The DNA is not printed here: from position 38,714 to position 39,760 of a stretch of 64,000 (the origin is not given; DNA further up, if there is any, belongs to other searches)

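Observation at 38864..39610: Cys-less TusA-like domain fused to a DsrE/DsrF-like domain inside the ars operon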

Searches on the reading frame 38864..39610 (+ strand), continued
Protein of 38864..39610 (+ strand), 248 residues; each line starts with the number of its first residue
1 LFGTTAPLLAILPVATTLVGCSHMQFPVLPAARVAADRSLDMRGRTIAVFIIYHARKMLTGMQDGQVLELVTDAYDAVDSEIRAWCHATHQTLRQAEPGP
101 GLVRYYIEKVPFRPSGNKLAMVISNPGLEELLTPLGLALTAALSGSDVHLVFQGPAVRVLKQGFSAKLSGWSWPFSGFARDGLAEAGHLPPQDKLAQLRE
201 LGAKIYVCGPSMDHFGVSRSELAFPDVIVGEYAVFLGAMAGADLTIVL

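Call 45: search_protein_families(library=ncbifam, proteins=[L006:3902-4738:+, L009:6709-7623:+, L065:8724-9674:-, L063:4501-5529:-, L078:11023-11877:+, L078:9329-10006:-, L114:7106-7825:+, L128:3056-3988:+, L120:3688-4485:+, L149:3432-4301:-], max_evalue=1e-10)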
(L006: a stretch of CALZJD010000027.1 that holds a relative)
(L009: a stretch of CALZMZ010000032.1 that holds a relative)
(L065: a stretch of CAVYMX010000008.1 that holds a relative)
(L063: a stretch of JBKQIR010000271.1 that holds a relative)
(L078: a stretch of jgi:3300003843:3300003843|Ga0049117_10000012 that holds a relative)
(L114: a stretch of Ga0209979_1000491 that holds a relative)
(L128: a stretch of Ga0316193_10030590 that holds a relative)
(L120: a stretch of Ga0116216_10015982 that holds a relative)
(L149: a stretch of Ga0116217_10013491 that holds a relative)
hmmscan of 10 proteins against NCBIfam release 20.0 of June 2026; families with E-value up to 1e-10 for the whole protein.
L006:3902-4738:+ (278 aa): 21 families
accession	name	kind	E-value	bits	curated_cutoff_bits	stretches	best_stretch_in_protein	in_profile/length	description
NF008823.0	PRK11873.1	subfamily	3.1e-108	361.4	263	1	1-276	2-269/272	arsenite methyltransferase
NF041537.1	ArsM_AhpD_UU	exception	2e-59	201.1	510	1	4-230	11-230/345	arsenite methyltransferase/AhpD domain selenoprotein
NF047649.1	MTase_UXPK_star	exception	2.4e-54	184.3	460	1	5-226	12-227/283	methyltransferase/UXPK-star double selenoprotein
NF041536.1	ArsM_DUF2284_UU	exception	1.5e-53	181.8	575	1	35-230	34-230/459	arsenite methyltransferase/DUF2284 domain selenoprotein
NF040538.1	methyl_ArsM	equivalog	8.3e-41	140.3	500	2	141-227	167-255/356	arsinothricin biosynthesis methyltransferase ArsM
NF038099.1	AsSugarArsM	exception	4.4e-32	111.5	400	1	60-227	42-218/321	arsenosugar biosynthesis arsenite methyltransferase ArsM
NF045667.1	MTase_DVU1556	equivalog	1.4e-27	96.5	155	1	69-226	15-164/213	DVU_1556 family methyltransferase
NF040539.1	AST_met_ArsM_2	exception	2.4e-26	93.2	240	1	78-229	58-212/262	putative arsinothricin biosynthesis methyltransferase ArsM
NF001244.0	PRK00216.1-5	equivalog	3.8e-19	68.9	216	1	71-201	43-172/236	bifunctional demethylmenaquinone methyltransferase/2-methoxy-6-polyprenyl-1,4-benzoquinol methylase UbiE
NF001240.0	PRK00216.1-1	equivalog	1.6e-18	66.6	378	1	69-201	56-187/251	bifunctional demethylmenaquinone methyltransferase/2-methoxy-6-polyprenyl-1,4-benzoquinol methylase UbiE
TIGR02752.1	MenG_heptapren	equivalog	6.6e-18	65.1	419.85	1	73-181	42-150/231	demethylmenaquinone methyltransferase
NF052510.1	methyltran_MpqE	exception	6.7e-18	64.9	335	1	69-200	39-169/234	methyl-plastoquinone biosynthesis methyltransferase MpqE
NF001243.0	PRK00216.1-4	equivalog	1.8e-17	63.5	235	1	73-181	44-152/237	demethylmenaquinone methyltransferase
TIGR01934.1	MenG_MenH_UbiE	subfamily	2.3e-17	63.1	158.35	1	73-186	36-147/223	ubiquinone/menaquinone biosynthesis methyltransferase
NF043040.1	corrin_prot_MT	hypoth_equivalog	5.2e-16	58.7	180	1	74-193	38-160/216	corrinoid protein-associated methyltransferase CpaM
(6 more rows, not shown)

L009:6709-7623:+ (304 aa): 19 families
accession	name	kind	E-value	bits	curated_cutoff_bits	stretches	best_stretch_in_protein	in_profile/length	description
NF008823.0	PRK11873.1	subfamily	5.3e-107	357.3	263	1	29-303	2-268/272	arsenite methyltransferase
NF041537.1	ArsM_AhpD_UU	exception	1.5e-58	198.2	510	1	27-259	6-231/345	arsenite methyltransferase/AhpD domain selenoprotein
NF047649.1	MTase_UXPK_star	exception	1.5e-54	185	460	1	27-255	6-228/283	methyltransferase/UXPK-star double selenoprotein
NF041536.1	ArsM_DUF2284_UU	exception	1.1e-52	178.9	575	1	28-259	7-231/459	arsenite methyltransferase/DUF2284 domain selenoprotein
NF040538.1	methyl_ArsM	equivalog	2.6e-41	142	500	2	169-255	167-255/356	arsinothricin biosynthesis methyltransferase ArsM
NF038099.1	AsSugarArsM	exception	1.8e-31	109.5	400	1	88-255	42-218/321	arsenosugar biosynthesis arsenite methyltransferase ArsM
NF045667.1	MTase_DVU1556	equivalog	3.2e-27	95.4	155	1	97-257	15-167/213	DVU_1556 family methyltransferase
NF040539.1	AST_met_ArsM_2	exception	1.3e-25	90.7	240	1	107-257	59-212/262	putative arsinothricin biosynthesis methyltransferase ArsM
NF001244.0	PRK00216.1-5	equivalog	1.6e-17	63.6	216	1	100-230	44-173/236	bifunctional demethylmenaquinone methyltransferase/2-methoxy-6-polyprenyl-1,4-benzoquinol methylase UbiE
NF052510.1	methyltran_MpqE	exception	1.7e-17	63.6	335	1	97-228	39-169/234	methyl-plastoquinone biosynthesis methyltransferase MpqE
NF001240.0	PRK00216.1-1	equivalog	8.4e-17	61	378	1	97-229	56-187/251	bifunctional demethylmenaquinone methyltransferase/2-methoxy-6-polyprenyl-1,4-benzoquinol methylase UbiE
TIGR02072.1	BioC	equivalog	5.6e-16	59.1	184.95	1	107-213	37-137/244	malonyl-ACP O-methyltransferase BioC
NF001243.0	PRK00216.1-4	equivalog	6.2e-16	58.5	235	1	101-209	44-152/237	demethylmenaquinone methyltransferase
TIGR02752.1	MenG_heptapren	equivalog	7.1e-16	58.4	419.85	1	101-209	42-150/231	demethylmenaquinone methyltransferase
TIGR01934.1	MenG_MenH_UbiE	subfamily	7.9e-16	58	158.35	1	101-213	36-146/223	ubiquinone/menaquinone biosynthesis methyltransferase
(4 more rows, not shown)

L065:8724-9674:- (316 aa): 21 families
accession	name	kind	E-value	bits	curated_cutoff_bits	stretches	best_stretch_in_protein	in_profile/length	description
NF008823.0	PRK11873.1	subfamily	2.6e-90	302.6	263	1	19-270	3-245/272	arsenite methyltransferase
NF041537.1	ArsM_AhpD_UU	exception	7.9e-51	172.9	510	1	70-291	44-267/345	arsenite methyltransferase/AhpD domain selenoprotein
NF041536.1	ArsM_DUF2284_UU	exception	1.8e-46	158.5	575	1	72-277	46-253/459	arsenite methyltransferase/DUF2284 domain selenoprotein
NF040538.1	methyl_ArsM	equivalog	1.2e-45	156.3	500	2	163-261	162-263/356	arsinothricin biosynthesis methyltransferase ArsM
NF047649.1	MTase_UXPK_star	exception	2.5e-45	154.7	460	1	15-252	5-227/283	methyltransferase/UXPK-star double selenoprotein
NF045667.1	MTase_DVU1556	equivalog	1e-28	100.3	155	1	96-270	16-183/213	DVU_1556 family methyltransferase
NF038099.1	AsSugarArsM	exception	2.2e-28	99.4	400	1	79-256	35-221/321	arsenosugar biosynthesis arsenite methyltransferase ArsM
NF040539.1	AST_met_ArsM_2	exception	2.8e-24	86.4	240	1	103-254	57-211/262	putative arsinothricin biosynthesis methyltransferase ArsM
TIGR01934.1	MenG_MenH_UbiE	subfamily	2e-17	63.3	158.35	1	101-210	38-145/223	ubiquinone/menaquinone biosynthesis methyltransferase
NF001244.0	PRK00216.1-5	equivalog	3e-17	62.7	216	1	101-211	47-158/236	bifunctional demethylmenaquinone methyltransferase/2-methoxy-6-polyprenyl-1,4-benzoquinol methylase UbiE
NF001240.0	PRK00216.1-1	equivalog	1.5e-16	60.2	378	1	97-207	58-169/251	bifunctional demethylmenaquinone methyltransferase/2-methoxy-6-polyprenyl-1,4-benzoquinol methylase UbiE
TIGR02752.1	MenG_heptapren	equivalog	7.2e-16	58.4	419.85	1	99-208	42-151/231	demethylmenaquinone methyltransferase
TIGR02072.1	BioC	equivalog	8.2e-16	58.5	184.95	1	104-213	36-139/244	malonyl-ACP O-methyltransferase BioC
NF052510.1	methyltran_MpqE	exception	2.7e-15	56.4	335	1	98-206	42-151/234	methyl-plastoquinone biosynthesis methyltransferase MpqE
NF001243.0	PRK00216.1-4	equivalog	3.5e-15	56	235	1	99-208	44-153/237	demethylmenaquinone methyltransferase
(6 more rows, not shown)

L063:4501-5529:- (342 aa): 21 families
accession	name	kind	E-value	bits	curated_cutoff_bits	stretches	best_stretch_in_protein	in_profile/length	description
NF008823.0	PRK11873.1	subfamily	3.3e-89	299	263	1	76-315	4-239/272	arsenite methyltransferase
NF041537.1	ArsM_AhpD_UU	exception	7.1e-48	163.1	510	1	77-306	11-229/345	arsenite methyltransferase/AhpD domain selenoprotein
NF047649.1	MTase_UXPK_star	exception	7.6e-45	153.1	460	1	75-295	9-219/283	methyltransferase/UXPK-star double selenoprotein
NF041536.1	ArsM_DUF2284_UU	exception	7.5e-42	143.2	575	1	122-326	45-251/459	arsenite methyltransferase/DUF2284 domain selenoprotein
NF040538.1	methyl_ArsM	equivalog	2.8e-37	128.7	500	2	217-312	165-263/356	arsinothricin biosynthesis methyltransferase ArsM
NF045667.1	MTase_DVU1556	equivalog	5e-27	94.7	155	1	147-310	16-171/213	DVU_1556 family methyltransferase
NF038099.1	AsSugarArsM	exception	7.1e-25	87.8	400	1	139-307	44-221/321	arsenosugar biosynthesis arsenite methyltransferase ArsM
NF040539.1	AST_met_ArsM_2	exception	3.1e-22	79.7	240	1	155-307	58-213/262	putative arsinothricin biosynthesis methyltransferase ArsM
NF001240.0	PRK00216.1-1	equivalog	2.7e-18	66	378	1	148-258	58-169/251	bifunctional demethylmenaquinone methyltransferase/2-methoxy-6-polyprenyl-1,4-benzoquinol methylase UbiE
NF001244.0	PRK00216.1-5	equivalog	2.6e-17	62.9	216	1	152-260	47-156/236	bifunctional demethylmenaquinone methyltransferase/2-methoxy-6-polyprenyl-1,4-benzoquinol methylase UbiE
NF052510.1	methyltran_MpqE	exception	1.7e-16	60.4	335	1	149-256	42-150/234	methyl-plastoquinone biosynthesis methyltransferase MpqE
TIGR02072.1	BioC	equivalog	3.2e-16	59.9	184.95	1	155-263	36-138/244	malonyl-ACP O-methyltransferase BioC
TIGR01934.1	MenG_MenH_UbiE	subfamily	9.2e-16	57.8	158.35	1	152-260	38-144/223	ubiquinone/menaquinone biosynthesis methyltransferase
TIGR02752.1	MenG_heptapren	equivalog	9.4e-15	54.7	419.85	1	150-257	42-149/231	demethylmenaquinone methyltransferase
NF001243.0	PRK00216.1-4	equivalog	1.3e-14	54.2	235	1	150-256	44-150/237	demethylmenaquinone methyltransferase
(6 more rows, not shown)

L078:11023-11877:+ (284 aa): 19 families
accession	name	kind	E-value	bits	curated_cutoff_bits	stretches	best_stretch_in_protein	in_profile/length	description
NF008823.0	PRK11873.1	subfamily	4.8e-106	354.2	263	1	5-284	3-268/272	arsenite methyltransferase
NF041537.1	ArsM_AhpD_UU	exception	1.3e-51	175.5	510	1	85-250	63-228/345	arsenite methyltransferase/AhpD domain selenoprotein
NF047649.1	MTase_UXPK_star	exception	4.4e-51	173.6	460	1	85-250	64-229/283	methyltransferase/UXPK-star double selenoprotein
NF041536.1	ArsM_DUF2284_UU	exception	2.6e-47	161.2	575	1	83-251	61-229/459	arsenite methyltransferase/DUF2284 domain selenoprotein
NF040538.1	methyl_ArsM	equivalog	4e-41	141.3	500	2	163-255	167-261/356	arsinothricin biosynthesis methyltransferase ArsM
NF038099.1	AsSugarArsM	exception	2.4e-32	112.4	400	1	82-258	42-227/321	arsenosugar biosynthesis arsenite methyltransferase ArsM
NF040539.1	AST_met_ArsM_2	exception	8.1e-30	104.5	240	1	101-250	59-211/262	putative arsinothricin biosynthesis methyltransferase ArsM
NF045667.1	MTase_DVU1556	equivalog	2.9e-26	92.2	155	1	91-247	15-163/213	DVU_1556 family methyltransferase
NF001244.0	PRK00216.1-5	equivalog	8.4e-17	61.2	216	1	93-208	43-159/236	bifunctional demethylmenaquinone methyltransferase/2-methoxy-6-polyprenyl-1,4-benzoquinol methylase UbiE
NF001240.0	PRK00216.1-1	equivalog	2.1e-15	56.5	378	1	91-204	56-170/251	bifunctional demethylmenaquinone methyltransferase/2-methoxy-6-polyprenyl-1,4-benzoquinol methylase UbiE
NF052510.1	methyltran_MpqE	exception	2.2e-15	56.7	335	1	91-201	39-150/234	methyl-plastoquinone biosynthesis methyltransferase MpqE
NF043040.1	corrin_prot_MT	hypoth_equivalog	2.4e-15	56.5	180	1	96-226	38-171/216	corrinoid protein-associated methyltransferase CpaM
TIGR01934.1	MenG_MenH_UbiE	subfamily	2.9e-15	56.2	158.35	1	94-207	35-146/223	ubiquinone/menaquinone biosynthesis methyltransferase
TIGR02752.1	MenG_heptapren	equivalog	3.3e-15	56.2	419.85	1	96-203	43-150/231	demethylmenaquinone methyltransferase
NF001243.0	PRK00216.1-4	equivalog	4.1e-15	55.8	235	1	95-202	44-151/237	demethylmenaquinone methyltransferase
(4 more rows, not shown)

L078:9329-10006:- (225 aa): 15 families
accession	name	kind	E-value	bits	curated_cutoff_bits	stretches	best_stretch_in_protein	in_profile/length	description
NF008823.0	PRK11873.1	subfamily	6.7e-63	212.7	263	1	6-225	60-268/272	arsenite methyltransferase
NF041537.1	ArsM_AhpD_UU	exception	6.9e-46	156.6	510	1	4-180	57-230/345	arsenite methyltransferase/AhpD domain selenoprotein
NF041536.1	ArsM_DUF2284_UU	exception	6.9e-46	156.5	575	1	8-180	61-230/459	arsenite methyltransferase/DUF2284 domain selenoprotein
NF047649.1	MTase_UXPK_star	exception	5.1e-43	147.1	460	1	8-176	62-227/283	methyltransferase/UXPK-star double selenoprotein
NF040538.1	methyl_ArsM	equivalog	6.3e-33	114.4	500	2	89-177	166-255/356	arsinothricin biosynthesis methyltransferase ArsM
NF045667.1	MTase_DVU1556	equivalog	1.6e-25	89.8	155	1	18-188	17-175/213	DVU_1556 family methyltransferase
NF038099.1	AsSugarArsM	exception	9e-22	77.7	400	1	2-177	37-218/321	arsenosugar biosynthesis arsenite methyltransferase ArsM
NF040539.1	AST_met_ArsM_2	exception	3.5e-19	69.7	240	1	27-178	60-211/262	putative arsinothricin biosynthesis methyltransferase ArsM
NF043040.1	corrin_prot_MT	hypoth_equivalog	1.1e-15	57.7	180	1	22-146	39-164/216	corrinoid protein-associated methyltransferase CpaM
NF001244.0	PRK00216.1-5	equivalog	9e-15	54.6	216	1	22-150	47-172/236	bifunctional demethylmenaquinone methyltransferase/2-methoxy-6-polyprenyl-1,4-benzoquinol methylase UbiE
TIGR02072.1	BioC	equivalog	4.3e-14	52.9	184.95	1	26-134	37-137/244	malonyl-ACP O-methyltransferase BioC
NF052510.1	methyltran_MpqE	exception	5.8e-14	52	335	1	20-129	43-151/234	methyl-plastoquinone biosynthesis methyltransferase MpqE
NF001243.0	PRK00216.1-4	equivalog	1.5e-12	47.4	235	1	20-142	44-159/237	demethylmenaquinone methyltransferase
TIGR02752.1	MenG_heptapren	equivalog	2.2e-12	47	419.85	1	20-131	42-151/231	demethylmenaquinone methyltransferase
TIGR01934.1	MenG_MenH_UbiE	subfamily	5e-11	42.3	158.35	1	22-137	38-149/223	ubiquinone/menaquinone biosynthesis methyltransferase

L114:7106-7825:+ (239 aa): 16 families
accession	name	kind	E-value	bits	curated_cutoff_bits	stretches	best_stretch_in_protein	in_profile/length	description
TIGR01934.1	MenG_MenH_UbiE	subfamily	4.8e-21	75.1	158.35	1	49-208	25-179/223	ubiquinone/menaquinone biosynthesis methyltransferase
NF001244.0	PRK00216.1-5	equivalog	1.2e-18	67.3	216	1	51-207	36-192/236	bifunctional demethylmenaquinone methyltransferase/2-methoxy-6-polyprenyl-1,4-benzoquinol methylase UbiE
NF052510.1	methyltran_MpqE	exception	9.8e-18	64.4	335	1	51-202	34-184/234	methyl-plastoquinone biosynthesis methyltransferase MpqE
TIGR02072.1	BioC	equivalog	2.8e-16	60.1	184.95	1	64-185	35-148/244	malonyl-ACP O-methyltransferase BioC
NF043040.1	corrin_prot_MT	hypoth_equivalog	6.8e-16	58.3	180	1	49-216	29-193/216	corrinoid protein-associated methyltransferase CpaM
NF001240.0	PRK00216.1-1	equivalog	9e-16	57.7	378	1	51-207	51-205/251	bifunctional demethylmenaquinone methyltransferase/2-methoxy-6-polyprenyl-1,4-benzoquinol methylase UbiE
NF001242.0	PRK00216.1-3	equivalog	4.2e-14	52.6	351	1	60-170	65-177/258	bifunctional demethylmenaquinone methyltransferase/2-methoxy-6-polyprenyl-1,4-benzoquinol methylase UbiE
NF040539.1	AST_met_ArsM_2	exception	1.3e-13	51.4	240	1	64-186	57-182/262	putative arsinothricin biosynthesis methyltransferase ArsM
TIGR01983.1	UbiG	equivalog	4.3e-13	49.1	102.95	1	63-174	49-156/228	bifunctional 2-polyprenyl-6-hydroxyphenol methylase/3-demethylubiquinol 3-O-methyltransferase UbiG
NF041536.1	ArsM_DUF2284_UU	exception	7.6e-13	47.6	575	1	65-171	78-183/459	arsenite methyltransferase/DUF2284 domain selenoprotein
NF008264.0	PRK11036.1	equivalog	3.4e-12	46.4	366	1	61-173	42-151/261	tRNA uridine 5-oxyacetic acid(34) methyltransferase CmoM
NF041537.1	ArsM_AhpD_UU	exception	3.5e-12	45.8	510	1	65-170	78-182/345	arsenite methyltransferase/AhpD domain selenoprotein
NF047649.1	MTase_UXPK_star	exception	7.8e-12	44.8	460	1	65-170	79-183/283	methyltransferase/UXPK-star double selenoprotein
NF045667.1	MTase_DVU1556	equivalog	1.4e-11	44.3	155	1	65-176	24-127/213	DVU_1556 family methyltransferase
NF001241.0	PRK00216.1-2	equivalog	9e-11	41.8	327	0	61-185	49-163/231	demethylmenaquinone methyltransferase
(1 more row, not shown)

L128:3056-3988:+ (310 aa): 20 families
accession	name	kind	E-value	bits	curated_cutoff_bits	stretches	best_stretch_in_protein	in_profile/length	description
NF008823.0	PRK11873.1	subfamily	7.2e-98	327.4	263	1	46-309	6-269/272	arsenite methyltransferase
NF041537.1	ArsM_AhpD_UU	exception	1.7e-53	181.6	510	1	40-268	6-229/345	arsenite methyltransferase/AhpD domain selenoprotein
NF047649.1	MTase_UXPK_star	exception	1.2e-49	168.8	460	1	38-263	4-225/283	methyltransferase/UXPK-star double selenoprotein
NF041536.1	ArsM_DUF2284_UU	exception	1.4e-49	168.7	575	1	40-268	6-229/459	arsenite methyltransferase/DUF2284 domain selenoprotein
NF040538.1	methyl_ArsM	equivalog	3.4e-41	141.6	500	2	172-266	158-255/356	arsinothricin biosynthesis methyltransferase ArsM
NF038099.1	AsSugarArsM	exception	8.4e-30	104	400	1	100-289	43-241/321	arsenosugar biosynthesis arsenite methyltransferase ArsM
NF045667.1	MTase_DVU1556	equivalog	4.1e-28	98.3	155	1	109-269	16-167/213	DVU_1556 family methyltransferase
NF040539.1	AST_met_ArsM_2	exception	1.8e-22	80.4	240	1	116-267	57-211/262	putative arsinothricin biosynthesis methyltransferase ArsM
NF001240.0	PRK00216.1-1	equivalog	8.9e-16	57.7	378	1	112-221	60-170/251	bifunctional demethylmenaquinone methyltransferase/2-methoxy-6-polyprenyl-1,4-benzoquinol methylase UbiE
NF001244.0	PRK00216.1-5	equivalog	9.4e-16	57.8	216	1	114-225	47-159/236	bifunctional demethylmenaquinone methyltransferase/2-methoxy-6-polyprenyl-1,4-benzoquinol methylase UbiE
TIGR02072.1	BioC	equivalog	9.7e-16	58.3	184.95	1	117-224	36-137/244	malonyl-ACP O-methyltransferase BioC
NF052510.1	methyltran_MpqE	exception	1.3e-15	57.5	335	1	110-219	41-151/234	methyl-plastoquinone biosynthesis methyltransferase MpqE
TIGR02752.1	MenG_heptapren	equivalog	1.7e-15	57.2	419.85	1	111-220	41-150/231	demethylmenaquinone methyltransferase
NF001243.0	PRK00216.1-4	equivalog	7.5e-15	54.9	235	1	111-219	43-151/237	demethylmenaquinone methyltransferase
NF043040.1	corrin_prot_MT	hypoth_equivalog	1.2e-14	54.3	180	1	115-231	41-159/216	corrinoid protein-associated methyltransferase CpaM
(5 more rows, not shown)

L120:3688-4485:+ (265 aa): 9 families
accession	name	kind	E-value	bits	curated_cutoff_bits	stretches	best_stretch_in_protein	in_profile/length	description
NF045667.1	MTase_DVU1556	equivalog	8.5e-19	67.8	155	1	85-234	10-162/213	DVU_1556 family methyltransferase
NF043040.1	corrin_prot_MT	hypoth_equivalog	1e-16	61.1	180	1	78-207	22-156/216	corrinoid protein-associated methyltransferase CpaM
NF041537.1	ArsM_AhpD_UU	exception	2e-14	53.2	510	1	95-202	74-184/345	arsenite methyltransferase/AhpD domain selenoprotein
NF008823.0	PRK11873.1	subfamily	2.9e-14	53.2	263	1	90-244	70-235/272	arsenite methyltransferase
TIGR01934.1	MenG_MenH_UbiE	subfamily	1.1e-13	51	158.35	1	88-206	30-149/223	ubiquinone/menaquinone biosynthesis methyltransferase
NF047649.1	MTase_UXPK_star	exception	8.4e-13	48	460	1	94-201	74-184/283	methyltransferase/UXPK-star double selenoprotein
NF001244.0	PRK00216.1-5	equivalog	9.9e-13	47.9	216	1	92-205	43-160/236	bifunctional demethylmenaquinone methyltransferase/2-methoxy-6-polyprenyl-1,4-benzoquinol methylase UbiE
NF041536.1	ArsM_DUF2284_UU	exception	1e-11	43.9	575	1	96-207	75-189/459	arsenite methyltransferase/DUF2284 domain selenoprotein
TIGR02072.1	BioC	equivalog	1.8e-11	44.3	184.95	1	98-199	35-133/244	malonyl-ACP O-methyltransferase BioC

L149:3432-4301:- (289 aa): 19 families
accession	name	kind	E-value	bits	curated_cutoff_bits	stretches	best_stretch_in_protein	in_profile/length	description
NF008823.0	PRK11873.1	subfamily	7.7e-87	291.2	263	1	27-273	3-235/272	arsenite methyltransferase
NF041537.1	ArsM_AhpD_UU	exception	2.2e-47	161.5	510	1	85-288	46-251/345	arsenite methyltransferase/AhpD domain selenoprotein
NF041536.1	ArsM_DUF2284_UU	exception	5.9e-45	153.5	575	1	85-288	46-251/459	arsenite methyltransferase/DUF2284 domain selenoprotein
NF047649.1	MTase_UXPK_star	exception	5.9e-45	153.5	460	1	78-267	40-229/283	methyltransferase/UXPK-star double selenoprotein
NF040538.1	methyl_ArsM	equivalog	3.2e-34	118.7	500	2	176-271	162-260/356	arsinothricin biosynthesis methyltransferase ArsM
NF038099.1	AsSugarArsM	exception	4.8e-26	91.7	400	1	101-266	44-218/321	arsenosugar biosynthesis arsenite methyltransferase ArsM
NF045667.1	MTase_DVU1556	equivalog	1.2e-25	90.2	155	1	108-262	15-161/213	DVU_1556 family methyltransferase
NF040539.1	AST_met_ArsM_2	exception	4.6e-20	72.6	240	1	115-269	56-214/262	putative arsinothricin biosynthesis methyltransferase ArsM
NF001240.0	PRK00216.1-1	equivalog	3.9e-17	62.1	378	1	109-219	57-168/251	bifunctional demethylmenaquinone methyltransferase/2-methoxy-6-polyprenyl-1,4-benzoquinol methylase UbiE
NF001244.0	PRK00216.1-5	equivalog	1.1e-15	57.5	216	1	113-230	46-163/236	bifunctional demethylmenaquinone methyltransferase/2-methoxy-6-polyprenyl-1,4-benzoquinol methylase UbiE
NF052510.1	methyltran_MpqE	exception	4.9e-15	55.5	335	1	111-217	42-149/234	methyl-plastoquinone biosynthesis methyltransferase MpqE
TIGR01934.1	MenG_MenH_UbiE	subfamily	6.9e-15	54.9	158.35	1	113-227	37-149/223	ubiquinone/menaquinone biosynthesis methyltransferase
TIGR02752.1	MenG_heptapren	equivalog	1.2e-13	51.2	419.85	1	112-220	42-150/231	demethylmenaquinone methyltransferase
TIGR02072.1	BioC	equivalog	2.3e-13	50.5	184.95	1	116-224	35-137/244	malonyl-ACP O-methyltransferase BioC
NF043040.1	corrin_prot_MT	hypoth_equivalog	4.6e-13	49.1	180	1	112-225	37-153/216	corrinoid protein-associated methyltransferase CpaM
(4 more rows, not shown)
